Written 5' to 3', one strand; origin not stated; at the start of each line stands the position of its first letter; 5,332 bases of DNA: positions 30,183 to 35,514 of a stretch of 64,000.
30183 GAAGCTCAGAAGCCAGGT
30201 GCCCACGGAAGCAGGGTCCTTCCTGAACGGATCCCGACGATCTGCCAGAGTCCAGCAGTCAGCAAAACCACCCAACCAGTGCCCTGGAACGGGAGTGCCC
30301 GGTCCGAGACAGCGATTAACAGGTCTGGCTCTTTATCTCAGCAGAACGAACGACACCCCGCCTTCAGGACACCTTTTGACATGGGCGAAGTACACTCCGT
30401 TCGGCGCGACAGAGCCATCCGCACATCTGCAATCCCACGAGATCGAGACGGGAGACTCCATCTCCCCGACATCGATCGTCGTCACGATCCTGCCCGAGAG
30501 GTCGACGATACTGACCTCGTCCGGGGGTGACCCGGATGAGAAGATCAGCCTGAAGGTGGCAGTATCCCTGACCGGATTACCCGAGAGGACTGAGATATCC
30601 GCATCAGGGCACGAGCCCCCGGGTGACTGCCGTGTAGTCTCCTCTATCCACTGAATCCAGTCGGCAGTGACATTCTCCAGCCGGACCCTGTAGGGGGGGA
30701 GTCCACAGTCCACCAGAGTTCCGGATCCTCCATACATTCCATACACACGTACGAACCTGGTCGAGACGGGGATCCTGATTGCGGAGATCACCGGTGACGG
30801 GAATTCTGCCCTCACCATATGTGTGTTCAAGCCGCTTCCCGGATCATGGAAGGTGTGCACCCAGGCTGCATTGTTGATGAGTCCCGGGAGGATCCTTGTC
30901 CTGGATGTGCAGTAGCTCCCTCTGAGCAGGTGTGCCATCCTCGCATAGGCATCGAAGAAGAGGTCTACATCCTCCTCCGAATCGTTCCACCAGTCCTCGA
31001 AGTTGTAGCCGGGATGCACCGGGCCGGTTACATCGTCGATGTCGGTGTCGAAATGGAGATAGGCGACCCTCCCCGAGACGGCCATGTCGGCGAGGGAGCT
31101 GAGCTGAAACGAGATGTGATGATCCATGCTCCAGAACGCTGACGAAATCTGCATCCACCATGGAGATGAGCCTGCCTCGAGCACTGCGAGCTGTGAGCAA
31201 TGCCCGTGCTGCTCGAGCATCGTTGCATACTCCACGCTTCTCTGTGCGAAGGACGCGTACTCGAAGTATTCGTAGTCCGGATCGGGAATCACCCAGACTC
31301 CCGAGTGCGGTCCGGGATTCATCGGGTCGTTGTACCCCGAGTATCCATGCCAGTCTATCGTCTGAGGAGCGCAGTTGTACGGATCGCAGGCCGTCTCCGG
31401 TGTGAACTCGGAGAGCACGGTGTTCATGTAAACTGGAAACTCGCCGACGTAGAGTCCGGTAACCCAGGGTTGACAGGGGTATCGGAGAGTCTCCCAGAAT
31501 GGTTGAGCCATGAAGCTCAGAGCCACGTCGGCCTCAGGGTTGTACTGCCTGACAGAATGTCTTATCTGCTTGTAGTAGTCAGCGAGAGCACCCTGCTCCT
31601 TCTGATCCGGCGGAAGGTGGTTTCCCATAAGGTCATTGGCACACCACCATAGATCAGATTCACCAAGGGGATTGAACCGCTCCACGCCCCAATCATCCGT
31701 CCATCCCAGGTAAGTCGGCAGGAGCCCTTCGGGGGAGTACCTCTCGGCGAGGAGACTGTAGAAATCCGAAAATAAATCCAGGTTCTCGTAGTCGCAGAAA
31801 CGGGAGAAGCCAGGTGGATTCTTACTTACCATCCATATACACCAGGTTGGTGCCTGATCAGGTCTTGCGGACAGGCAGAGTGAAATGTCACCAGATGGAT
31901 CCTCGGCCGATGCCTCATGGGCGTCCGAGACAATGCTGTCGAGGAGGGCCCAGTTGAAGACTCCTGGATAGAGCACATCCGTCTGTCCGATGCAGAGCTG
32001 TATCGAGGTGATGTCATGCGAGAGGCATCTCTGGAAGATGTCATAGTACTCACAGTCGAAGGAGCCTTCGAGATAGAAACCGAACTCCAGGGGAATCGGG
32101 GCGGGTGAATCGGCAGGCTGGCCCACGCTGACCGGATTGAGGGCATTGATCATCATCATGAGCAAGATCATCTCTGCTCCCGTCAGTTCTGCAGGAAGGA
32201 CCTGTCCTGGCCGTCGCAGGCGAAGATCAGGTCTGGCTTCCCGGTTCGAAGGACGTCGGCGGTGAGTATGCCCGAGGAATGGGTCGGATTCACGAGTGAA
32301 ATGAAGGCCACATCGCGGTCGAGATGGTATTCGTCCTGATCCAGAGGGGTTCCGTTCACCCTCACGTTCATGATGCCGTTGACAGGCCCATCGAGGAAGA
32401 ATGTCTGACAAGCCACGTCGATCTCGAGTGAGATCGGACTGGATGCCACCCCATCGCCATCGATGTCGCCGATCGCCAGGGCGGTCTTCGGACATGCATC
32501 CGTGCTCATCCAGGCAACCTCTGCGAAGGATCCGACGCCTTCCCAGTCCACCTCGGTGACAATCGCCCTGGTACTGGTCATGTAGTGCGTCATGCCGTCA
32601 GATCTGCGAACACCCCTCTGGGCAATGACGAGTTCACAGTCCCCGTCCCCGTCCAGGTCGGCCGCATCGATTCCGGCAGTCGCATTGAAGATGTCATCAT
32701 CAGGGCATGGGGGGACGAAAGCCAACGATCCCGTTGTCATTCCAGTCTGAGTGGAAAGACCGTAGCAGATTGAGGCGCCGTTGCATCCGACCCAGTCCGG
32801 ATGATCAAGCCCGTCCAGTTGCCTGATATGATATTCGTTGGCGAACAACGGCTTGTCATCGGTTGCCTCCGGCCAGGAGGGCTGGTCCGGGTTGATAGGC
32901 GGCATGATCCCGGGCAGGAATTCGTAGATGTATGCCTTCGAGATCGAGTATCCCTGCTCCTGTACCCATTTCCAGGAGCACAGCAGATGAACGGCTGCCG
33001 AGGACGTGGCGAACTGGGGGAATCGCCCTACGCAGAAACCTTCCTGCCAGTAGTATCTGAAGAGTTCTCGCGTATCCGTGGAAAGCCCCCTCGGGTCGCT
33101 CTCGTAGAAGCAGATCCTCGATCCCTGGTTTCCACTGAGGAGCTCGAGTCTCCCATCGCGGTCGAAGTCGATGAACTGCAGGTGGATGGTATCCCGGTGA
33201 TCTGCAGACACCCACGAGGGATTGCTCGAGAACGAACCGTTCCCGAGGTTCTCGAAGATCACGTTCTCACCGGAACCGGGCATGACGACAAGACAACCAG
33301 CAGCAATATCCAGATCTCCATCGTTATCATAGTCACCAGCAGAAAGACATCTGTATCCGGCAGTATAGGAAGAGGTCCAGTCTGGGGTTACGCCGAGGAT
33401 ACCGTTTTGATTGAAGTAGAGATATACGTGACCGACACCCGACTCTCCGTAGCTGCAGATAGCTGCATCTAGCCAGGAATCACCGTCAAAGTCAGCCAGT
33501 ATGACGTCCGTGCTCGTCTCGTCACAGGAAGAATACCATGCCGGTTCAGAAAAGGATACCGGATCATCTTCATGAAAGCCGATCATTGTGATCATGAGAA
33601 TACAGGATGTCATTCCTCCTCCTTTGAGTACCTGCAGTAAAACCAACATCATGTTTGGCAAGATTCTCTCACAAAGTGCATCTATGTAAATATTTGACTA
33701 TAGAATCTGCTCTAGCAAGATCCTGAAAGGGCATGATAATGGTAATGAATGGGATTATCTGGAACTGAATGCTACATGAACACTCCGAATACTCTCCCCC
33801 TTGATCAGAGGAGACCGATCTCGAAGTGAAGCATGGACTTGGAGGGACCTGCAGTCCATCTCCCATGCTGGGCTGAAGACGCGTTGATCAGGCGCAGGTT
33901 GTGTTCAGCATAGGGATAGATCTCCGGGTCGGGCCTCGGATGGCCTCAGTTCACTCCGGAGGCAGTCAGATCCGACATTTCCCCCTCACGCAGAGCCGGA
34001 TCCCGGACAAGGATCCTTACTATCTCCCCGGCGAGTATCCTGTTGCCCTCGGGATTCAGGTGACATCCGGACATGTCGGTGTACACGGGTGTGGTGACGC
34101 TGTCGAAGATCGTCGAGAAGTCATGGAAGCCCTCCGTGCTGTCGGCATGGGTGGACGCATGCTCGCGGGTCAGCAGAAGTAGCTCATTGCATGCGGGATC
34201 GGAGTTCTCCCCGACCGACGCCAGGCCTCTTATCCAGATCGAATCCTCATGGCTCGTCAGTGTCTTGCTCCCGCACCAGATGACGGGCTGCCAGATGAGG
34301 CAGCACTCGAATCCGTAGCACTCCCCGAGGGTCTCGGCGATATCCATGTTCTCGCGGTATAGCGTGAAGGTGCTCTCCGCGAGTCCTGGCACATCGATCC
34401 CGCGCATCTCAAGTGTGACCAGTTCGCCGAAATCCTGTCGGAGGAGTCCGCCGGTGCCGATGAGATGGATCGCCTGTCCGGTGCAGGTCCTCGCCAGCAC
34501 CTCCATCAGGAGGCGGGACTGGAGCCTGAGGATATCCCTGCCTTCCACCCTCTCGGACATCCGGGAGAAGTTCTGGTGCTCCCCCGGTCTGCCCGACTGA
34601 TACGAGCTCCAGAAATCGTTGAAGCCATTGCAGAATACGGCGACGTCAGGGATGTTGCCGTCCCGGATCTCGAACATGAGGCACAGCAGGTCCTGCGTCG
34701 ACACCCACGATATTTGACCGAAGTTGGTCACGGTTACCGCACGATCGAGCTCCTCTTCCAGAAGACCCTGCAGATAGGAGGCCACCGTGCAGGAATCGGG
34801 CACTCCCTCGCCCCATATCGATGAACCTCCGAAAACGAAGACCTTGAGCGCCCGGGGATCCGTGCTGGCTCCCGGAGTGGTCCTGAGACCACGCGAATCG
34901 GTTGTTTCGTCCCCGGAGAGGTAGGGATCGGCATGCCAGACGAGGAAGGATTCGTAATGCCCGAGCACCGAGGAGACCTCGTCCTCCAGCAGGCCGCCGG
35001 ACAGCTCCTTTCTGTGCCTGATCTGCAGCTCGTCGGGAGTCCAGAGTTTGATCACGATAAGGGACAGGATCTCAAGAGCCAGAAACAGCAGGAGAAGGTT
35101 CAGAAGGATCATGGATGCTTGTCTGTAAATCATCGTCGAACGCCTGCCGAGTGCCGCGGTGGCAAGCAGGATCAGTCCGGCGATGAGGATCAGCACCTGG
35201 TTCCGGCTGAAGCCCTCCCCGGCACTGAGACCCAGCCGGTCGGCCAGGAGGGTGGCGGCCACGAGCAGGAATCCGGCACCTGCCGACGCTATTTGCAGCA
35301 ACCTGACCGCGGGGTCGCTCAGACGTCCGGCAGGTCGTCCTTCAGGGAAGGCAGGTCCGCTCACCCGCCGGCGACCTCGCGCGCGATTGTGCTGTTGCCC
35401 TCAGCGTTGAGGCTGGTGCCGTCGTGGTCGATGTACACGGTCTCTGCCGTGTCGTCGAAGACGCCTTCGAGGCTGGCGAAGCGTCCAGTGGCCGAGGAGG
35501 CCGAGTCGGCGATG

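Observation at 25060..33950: Lower-GC island (about 50% vs about 68% flanks) carrying secreted FG-GAP proteins, glycosidase-like T9SS-cargo proteins and a polytopic membrane protein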

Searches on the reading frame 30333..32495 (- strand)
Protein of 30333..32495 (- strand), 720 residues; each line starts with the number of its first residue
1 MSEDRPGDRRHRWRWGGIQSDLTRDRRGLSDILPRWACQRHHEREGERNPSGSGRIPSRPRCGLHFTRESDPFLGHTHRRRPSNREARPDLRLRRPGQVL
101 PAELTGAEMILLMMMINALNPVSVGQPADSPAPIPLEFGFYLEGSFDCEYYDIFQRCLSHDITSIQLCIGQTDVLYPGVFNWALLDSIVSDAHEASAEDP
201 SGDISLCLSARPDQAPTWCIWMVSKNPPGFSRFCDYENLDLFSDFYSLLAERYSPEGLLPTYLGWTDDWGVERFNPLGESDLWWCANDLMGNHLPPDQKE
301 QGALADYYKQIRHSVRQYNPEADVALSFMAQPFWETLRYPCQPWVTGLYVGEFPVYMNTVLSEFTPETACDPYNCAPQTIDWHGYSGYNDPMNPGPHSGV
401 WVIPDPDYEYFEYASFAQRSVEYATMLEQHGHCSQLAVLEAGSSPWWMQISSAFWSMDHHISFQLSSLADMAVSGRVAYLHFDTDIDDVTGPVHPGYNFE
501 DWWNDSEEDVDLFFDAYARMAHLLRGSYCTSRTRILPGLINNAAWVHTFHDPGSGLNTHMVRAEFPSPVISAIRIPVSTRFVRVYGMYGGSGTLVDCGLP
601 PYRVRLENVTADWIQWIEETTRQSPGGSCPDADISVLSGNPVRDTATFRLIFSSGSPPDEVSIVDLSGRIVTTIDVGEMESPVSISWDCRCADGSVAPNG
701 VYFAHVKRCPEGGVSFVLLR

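Call 5: search_protein_families(library=pfam, proteins=[window:30333-32495:-], max_evalue=0.1)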
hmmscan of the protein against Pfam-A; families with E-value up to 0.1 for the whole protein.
window:30333-32495:- (720 aa): 1 family
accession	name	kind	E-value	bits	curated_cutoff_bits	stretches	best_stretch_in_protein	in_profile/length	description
PF13860.13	FlgD_ig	-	3e-06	27.6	27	1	648-706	14-73/79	FlgD Ig-like domain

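Call 43: search_protein_families(library=ncbifam, proteins=[window:30333-32171:-], max_evalue=0.1)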
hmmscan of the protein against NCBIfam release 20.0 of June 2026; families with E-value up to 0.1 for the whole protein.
window:30333-32171:- (612 aa): 4 families
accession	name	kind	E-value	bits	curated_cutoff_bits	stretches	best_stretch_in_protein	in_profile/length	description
NF005176.1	PRK06655.1-1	equivalog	0.00057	19.8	230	1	548-599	96-148/197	flagellar hook assembly protein FlgD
TIGR04183.1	Por_Secre_tail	domain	0.0033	17.4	23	1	532-599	4-59/72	T9SS type A sorting domain-containing protein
NF000064.3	ANT_2pp_Ia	exception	0.024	14.7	350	1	508-561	92-147/177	aminoglycoside nucleotidyltransferase ANT(2'')-Ia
NF009276.0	PRK12633.1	equivalog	0.061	13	383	1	552-598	132-179/234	flagellar basal body rod modification protein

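Call 96: search_protein_families(library=padloc, proteins=[window:30333-32171:-], max_evalue=0.01)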
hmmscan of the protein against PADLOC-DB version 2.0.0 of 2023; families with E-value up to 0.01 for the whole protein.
window:30333-32171:- (612 aa): 0 families

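Call 97: search_protein_families(library=phrogs, proteins=[window:30333-32171:-], max_evalue=0.01)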
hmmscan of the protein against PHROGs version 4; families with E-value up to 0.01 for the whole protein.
window:30333-32171:- (612 aa): 0 families

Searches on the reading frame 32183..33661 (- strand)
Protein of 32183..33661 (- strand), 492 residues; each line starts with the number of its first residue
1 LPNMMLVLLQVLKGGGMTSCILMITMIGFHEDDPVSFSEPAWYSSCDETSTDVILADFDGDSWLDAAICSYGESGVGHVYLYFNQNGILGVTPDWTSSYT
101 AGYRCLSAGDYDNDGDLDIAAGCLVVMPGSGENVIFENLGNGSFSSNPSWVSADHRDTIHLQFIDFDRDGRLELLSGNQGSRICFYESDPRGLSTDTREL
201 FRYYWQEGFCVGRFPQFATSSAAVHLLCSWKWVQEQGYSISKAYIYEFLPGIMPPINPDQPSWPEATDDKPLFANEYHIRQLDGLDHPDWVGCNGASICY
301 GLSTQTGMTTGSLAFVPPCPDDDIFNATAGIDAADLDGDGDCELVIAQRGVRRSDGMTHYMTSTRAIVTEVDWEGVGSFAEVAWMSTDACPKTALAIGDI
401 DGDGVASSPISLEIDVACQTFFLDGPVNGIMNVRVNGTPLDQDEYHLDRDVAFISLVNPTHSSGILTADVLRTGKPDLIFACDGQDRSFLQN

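Call 5: search_protein_families(library=pfam, proteins=[window:32183-33661:-], max_evalue=0.1)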
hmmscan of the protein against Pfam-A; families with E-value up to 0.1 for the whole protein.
window:32183-33661:- (492 aa): 2 families
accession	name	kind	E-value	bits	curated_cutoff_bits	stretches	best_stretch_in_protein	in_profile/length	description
PF13517.12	FG-GAP_3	-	1.8e-24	86.5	26.9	3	57-120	1-60/61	FG-GAP-like repeat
PF01839.29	FG-GAP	-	2.6e-09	37.2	22.1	0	106-122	5-21/37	FG-GAP repeat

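Call 43: search_protein_families(library=ncbifam, proteins=[window:32183-33613:-], max_evalue=0.1)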
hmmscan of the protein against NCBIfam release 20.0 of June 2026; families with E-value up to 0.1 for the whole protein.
window:32183-33613:- (476 aa): 0 families

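Call 89: search_solved_structures(query=window:32183-33613:-, max_evalue=0.01)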
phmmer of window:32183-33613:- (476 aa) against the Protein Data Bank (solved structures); distinct sequences matched with E-value up to 0.01: 1.
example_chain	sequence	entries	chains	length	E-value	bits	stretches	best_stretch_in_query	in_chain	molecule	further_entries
9etn_A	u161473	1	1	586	8e-05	24.7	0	83-164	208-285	Cartilage acidic protein 1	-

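Call 96: search_protein_families(library=padloc, proteins=[window:32183-33613:-], max_evalue=0.01)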
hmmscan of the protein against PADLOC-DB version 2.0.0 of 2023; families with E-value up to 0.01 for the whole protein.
window:32183-33613:- (476 aa): 0 families

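Call 97: search_protein_families(library=phrogs, proteins=[window:32183-33613:-], max_evalue=0.01)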
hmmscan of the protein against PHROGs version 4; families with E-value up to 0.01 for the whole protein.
window:32183-33613:- (476 aa): 0 families

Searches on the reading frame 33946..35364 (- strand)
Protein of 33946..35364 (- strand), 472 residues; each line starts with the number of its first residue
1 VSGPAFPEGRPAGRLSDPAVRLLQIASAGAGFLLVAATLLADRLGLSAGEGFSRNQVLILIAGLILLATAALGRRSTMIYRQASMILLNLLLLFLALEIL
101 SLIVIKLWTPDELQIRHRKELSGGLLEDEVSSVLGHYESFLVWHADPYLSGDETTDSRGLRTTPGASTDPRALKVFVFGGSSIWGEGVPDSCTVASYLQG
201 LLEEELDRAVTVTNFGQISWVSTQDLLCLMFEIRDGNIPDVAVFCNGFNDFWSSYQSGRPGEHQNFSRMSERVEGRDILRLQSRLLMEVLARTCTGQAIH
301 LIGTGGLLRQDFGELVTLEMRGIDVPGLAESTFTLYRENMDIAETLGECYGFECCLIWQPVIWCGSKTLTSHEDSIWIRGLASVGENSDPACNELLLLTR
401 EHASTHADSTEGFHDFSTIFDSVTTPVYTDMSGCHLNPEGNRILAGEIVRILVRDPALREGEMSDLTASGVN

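Call 5: search_protein_families(library=pfam, proteins=[window:33946-35364:-], max_evalue=0.1)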
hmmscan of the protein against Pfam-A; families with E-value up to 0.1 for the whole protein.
window:33946-35364:- (472 aa): 2 families
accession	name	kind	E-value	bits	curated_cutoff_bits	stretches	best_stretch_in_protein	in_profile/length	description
PF25592.1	DUF7937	-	0.00045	19.6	31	1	9-108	268-368/402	Domain of unknown function (DUF7937)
PF13472.12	Lipase_GDSL_2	-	0.0031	18.4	32.9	1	177-276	1-99/178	GDSL-like Lipase/Acylhydrolase family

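Call 43: search_protein_families(library=ncbifam, proteins=[window:33946-35364:-], max_evalue=0.1)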
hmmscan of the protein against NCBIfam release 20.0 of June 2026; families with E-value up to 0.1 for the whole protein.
window:33946-35364:- (472 aa): 1 family
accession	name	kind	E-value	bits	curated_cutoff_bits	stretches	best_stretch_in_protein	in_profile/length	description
NF047475.1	GDSL_LA_2490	hypoth_equivalog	0.03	13.6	325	1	93-205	5-115/431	LA_2490 family SGNH/GDSL-type esterase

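Call 90: search_solved_structures(query=window:33946-35364:-, max_evalue=0.1)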
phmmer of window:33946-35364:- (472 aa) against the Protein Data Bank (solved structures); distinct sequences matched with E-value up to 0.1: 0.

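Call 96: search_protein_families(library=padloc, proteins=[window:33946-35364:-], max_evalue=0.01)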
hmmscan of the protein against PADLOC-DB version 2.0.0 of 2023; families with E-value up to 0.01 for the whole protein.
window:33946-35364:- (472 aa): 0 families

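Call 97: search_protein_families(library=phrogs, proteins=[window:33946-35364:-], max_evalue=0.01)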
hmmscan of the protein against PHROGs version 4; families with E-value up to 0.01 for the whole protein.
window:33946-35364:- (472 aa): 0 families
